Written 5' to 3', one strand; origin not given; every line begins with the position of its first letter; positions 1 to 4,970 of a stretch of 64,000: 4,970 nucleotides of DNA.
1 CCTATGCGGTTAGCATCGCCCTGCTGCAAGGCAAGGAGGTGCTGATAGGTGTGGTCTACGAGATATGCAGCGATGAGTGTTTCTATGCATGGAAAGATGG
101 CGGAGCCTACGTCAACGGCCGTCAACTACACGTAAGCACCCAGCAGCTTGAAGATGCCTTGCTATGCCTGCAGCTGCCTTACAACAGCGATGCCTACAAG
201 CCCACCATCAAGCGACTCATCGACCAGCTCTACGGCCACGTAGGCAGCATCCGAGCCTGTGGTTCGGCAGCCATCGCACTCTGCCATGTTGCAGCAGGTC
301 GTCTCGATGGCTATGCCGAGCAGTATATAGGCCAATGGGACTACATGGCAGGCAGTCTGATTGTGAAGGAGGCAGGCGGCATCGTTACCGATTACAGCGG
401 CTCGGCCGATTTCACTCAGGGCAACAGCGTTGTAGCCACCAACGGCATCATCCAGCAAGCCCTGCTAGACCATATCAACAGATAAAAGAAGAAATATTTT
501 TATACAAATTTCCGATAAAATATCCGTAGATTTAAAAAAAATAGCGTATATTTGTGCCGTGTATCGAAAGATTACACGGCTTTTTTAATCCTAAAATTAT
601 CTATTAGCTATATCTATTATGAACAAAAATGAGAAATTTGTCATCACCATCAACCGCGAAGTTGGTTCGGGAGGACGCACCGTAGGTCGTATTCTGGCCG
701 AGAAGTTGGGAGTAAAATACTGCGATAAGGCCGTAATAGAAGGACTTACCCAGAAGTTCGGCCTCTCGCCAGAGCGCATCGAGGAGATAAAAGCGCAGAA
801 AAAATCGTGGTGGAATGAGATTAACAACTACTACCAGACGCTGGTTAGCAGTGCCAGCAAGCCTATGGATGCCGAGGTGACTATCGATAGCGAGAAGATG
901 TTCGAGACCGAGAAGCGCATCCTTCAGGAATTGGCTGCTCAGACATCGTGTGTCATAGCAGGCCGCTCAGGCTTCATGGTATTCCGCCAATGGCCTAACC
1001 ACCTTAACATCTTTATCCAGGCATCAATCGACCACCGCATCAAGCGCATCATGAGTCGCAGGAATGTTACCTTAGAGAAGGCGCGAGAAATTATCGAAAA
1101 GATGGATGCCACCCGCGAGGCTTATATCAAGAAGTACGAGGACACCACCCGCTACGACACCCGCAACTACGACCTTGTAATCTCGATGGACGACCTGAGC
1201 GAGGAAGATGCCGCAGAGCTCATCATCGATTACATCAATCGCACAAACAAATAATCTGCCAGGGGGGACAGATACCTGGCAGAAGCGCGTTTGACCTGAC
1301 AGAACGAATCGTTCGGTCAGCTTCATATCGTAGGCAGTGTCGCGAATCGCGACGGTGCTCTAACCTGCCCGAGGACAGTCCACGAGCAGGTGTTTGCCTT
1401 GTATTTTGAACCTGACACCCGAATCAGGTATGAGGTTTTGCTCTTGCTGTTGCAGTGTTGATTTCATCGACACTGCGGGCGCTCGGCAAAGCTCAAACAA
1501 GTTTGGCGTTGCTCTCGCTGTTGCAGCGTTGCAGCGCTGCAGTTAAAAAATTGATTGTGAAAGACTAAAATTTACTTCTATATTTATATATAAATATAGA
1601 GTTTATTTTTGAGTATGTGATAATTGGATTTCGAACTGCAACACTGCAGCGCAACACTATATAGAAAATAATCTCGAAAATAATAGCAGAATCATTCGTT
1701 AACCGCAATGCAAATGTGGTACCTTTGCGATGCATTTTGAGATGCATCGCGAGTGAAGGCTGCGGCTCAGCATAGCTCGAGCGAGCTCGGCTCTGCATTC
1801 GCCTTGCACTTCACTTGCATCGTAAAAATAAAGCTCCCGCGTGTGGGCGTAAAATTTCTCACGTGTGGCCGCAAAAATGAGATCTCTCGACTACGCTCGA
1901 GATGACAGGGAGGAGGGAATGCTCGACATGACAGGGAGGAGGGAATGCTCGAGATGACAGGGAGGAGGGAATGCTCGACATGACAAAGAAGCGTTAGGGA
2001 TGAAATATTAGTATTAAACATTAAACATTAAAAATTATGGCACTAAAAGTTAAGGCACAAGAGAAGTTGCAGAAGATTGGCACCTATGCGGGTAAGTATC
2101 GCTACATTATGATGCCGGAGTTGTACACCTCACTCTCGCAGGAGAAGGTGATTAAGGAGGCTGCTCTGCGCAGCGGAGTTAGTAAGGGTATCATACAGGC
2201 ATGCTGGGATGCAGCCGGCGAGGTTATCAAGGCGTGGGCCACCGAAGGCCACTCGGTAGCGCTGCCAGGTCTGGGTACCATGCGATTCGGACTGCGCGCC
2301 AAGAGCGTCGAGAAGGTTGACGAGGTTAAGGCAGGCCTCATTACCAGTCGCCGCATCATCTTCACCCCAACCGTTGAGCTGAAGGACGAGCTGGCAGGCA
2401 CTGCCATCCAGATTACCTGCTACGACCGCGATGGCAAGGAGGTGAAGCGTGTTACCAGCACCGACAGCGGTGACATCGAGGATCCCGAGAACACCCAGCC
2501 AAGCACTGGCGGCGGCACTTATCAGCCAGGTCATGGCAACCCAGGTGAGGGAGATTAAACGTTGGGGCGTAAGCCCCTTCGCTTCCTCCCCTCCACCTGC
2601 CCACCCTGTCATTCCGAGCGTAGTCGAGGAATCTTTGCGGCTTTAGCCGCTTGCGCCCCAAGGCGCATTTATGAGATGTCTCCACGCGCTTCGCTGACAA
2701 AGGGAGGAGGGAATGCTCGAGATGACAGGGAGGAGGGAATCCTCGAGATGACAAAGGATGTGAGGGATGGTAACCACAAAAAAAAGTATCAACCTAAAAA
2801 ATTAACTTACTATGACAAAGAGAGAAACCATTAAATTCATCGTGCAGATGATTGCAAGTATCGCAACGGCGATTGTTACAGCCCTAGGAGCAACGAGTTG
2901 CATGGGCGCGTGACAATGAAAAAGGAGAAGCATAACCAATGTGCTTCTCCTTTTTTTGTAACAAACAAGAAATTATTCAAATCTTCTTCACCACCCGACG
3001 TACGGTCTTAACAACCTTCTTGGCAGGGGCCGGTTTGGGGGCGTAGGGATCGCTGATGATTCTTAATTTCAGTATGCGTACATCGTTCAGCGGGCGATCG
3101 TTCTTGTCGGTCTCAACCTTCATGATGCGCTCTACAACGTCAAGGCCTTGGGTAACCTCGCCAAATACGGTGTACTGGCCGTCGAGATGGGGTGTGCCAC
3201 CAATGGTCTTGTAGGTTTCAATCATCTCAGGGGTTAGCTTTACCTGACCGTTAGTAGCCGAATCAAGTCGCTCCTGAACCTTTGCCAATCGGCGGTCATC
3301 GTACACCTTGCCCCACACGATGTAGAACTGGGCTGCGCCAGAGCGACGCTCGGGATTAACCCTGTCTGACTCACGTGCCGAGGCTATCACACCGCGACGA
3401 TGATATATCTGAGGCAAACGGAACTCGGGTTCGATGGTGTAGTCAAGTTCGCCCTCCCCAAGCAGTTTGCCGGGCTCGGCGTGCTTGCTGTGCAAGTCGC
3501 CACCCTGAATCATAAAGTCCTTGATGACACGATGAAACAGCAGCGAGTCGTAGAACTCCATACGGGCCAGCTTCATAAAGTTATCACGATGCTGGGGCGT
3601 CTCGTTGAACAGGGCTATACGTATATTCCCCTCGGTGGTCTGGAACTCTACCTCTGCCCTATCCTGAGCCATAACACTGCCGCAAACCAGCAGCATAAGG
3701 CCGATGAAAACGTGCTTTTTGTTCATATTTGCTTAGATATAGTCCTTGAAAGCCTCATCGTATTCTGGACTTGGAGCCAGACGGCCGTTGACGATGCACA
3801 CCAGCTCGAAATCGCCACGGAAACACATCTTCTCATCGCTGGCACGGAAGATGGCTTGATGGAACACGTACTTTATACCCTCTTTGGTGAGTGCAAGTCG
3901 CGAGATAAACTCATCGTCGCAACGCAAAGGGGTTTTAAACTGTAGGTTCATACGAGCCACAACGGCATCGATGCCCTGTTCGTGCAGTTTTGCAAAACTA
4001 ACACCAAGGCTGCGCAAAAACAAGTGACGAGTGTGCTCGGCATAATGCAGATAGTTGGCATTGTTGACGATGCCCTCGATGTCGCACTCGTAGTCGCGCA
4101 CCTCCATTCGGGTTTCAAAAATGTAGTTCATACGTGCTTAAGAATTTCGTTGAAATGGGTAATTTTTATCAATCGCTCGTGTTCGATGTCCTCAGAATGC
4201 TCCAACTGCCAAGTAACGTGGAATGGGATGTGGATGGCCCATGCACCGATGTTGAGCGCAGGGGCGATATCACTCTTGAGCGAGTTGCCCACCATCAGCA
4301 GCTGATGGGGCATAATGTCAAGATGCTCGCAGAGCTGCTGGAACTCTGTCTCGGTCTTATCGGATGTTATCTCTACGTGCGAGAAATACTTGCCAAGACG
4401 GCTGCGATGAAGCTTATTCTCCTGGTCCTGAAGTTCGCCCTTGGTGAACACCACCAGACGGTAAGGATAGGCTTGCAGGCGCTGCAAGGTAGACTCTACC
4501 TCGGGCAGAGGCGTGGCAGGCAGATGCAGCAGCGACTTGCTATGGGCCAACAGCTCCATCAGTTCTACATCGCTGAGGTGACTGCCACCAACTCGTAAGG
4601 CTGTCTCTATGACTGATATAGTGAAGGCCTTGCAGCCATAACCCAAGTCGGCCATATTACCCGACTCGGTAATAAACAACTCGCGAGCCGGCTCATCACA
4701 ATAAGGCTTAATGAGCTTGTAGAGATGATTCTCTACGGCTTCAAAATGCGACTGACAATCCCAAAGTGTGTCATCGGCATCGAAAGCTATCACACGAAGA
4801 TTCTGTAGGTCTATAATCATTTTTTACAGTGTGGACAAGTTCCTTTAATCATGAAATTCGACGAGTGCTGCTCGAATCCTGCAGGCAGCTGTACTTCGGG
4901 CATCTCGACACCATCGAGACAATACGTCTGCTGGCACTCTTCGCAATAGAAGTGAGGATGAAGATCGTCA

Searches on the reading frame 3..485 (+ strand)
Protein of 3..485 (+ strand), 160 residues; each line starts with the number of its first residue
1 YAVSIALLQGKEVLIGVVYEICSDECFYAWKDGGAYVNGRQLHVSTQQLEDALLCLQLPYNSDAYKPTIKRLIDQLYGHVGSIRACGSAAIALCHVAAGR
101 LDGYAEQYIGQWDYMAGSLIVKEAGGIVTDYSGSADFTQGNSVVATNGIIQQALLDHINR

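Call 12: search_protein_families(library=pfam, proteins=[window:3-485:+], max_evalue=0.001)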
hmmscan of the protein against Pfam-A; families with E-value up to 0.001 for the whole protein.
window:3-485:+ (160 aa): 1 family
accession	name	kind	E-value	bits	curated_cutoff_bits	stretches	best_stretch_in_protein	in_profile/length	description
PF00459.30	Inositol_P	-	2.5e-34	119.5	27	1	1-157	105-265/271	Inositol monophosphatase family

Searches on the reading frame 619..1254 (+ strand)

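Call 12: search_protein_families(library=pfam, proteins=[window:619-1254:+], max_evalue=0.001)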
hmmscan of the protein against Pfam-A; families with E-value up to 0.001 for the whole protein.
window:619-1254:+ (211 aa): 3 families
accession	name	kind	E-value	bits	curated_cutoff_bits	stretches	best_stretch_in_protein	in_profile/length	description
PF13189.12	Cytidylate_kin2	-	1e-45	156.5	28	1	8-191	1-175/176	Cytidylate kinase-like family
PF01202.28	SKI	-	7.2e-08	33.1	22.1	1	96-178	49-140/159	Shikimate kinase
PF02224.24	Cytidylate_kin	-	6.3e-07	29.8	26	0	100-207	104-210/211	Cytidylate kinase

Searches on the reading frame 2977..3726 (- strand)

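Call 12: search_protein_families(library=pfam, proteins=[window:2977-3726:-], max_evalue=0.001)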
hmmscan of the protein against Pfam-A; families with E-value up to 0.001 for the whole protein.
window:2977-3726:- (249 aa): 1 family
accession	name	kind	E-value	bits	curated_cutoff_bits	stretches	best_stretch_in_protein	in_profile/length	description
PF00160.26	Pro_isomerase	-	7.9e-40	137.1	21.7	1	26-221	2-157/159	Cyclophilin type peptidyl-prolyl cis-trans isomerase/CLD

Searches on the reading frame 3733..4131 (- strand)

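Call 12: search_protein_families(library=pfam, proteins=[window:3733-4131:-], max_evalue=0.001)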
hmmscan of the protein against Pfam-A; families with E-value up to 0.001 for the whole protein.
window:3733-4131:- (132 aa): 2 families
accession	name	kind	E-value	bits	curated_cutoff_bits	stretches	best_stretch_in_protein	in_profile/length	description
PF13279.12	4HBT_2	-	2e-13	51.3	25.5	1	11-122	1-115/122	Thioesterase-like superfamily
PF03061.28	4HBT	-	8.1e-11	42.5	20.6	1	20-99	2-74/79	Thioesterase superfamily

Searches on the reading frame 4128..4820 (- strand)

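Call 12: search_protein_families(library=pfam, proteins=[window:4128-4820:-], max_evalue=0.001)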
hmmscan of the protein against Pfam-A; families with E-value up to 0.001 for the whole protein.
window:4128-4820:- (230 aa): 3 families
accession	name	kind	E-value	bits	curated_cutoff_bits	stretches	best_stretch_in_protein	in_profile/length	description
PF00702.32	Hydrolase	-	1.1e-12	49.2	26.4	1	9-192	2-191/191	haloacid dehalogenase-like hydrolase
PF13419.12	HAD_2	-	8.8e-09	36.2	23.8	1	12-194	2-174/178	Haloacid dehalogenase-like hydrolase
PF12689.13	Acid_PPase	-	0.0004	20.7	27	0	9-24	4-19/169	Acid Phosphatase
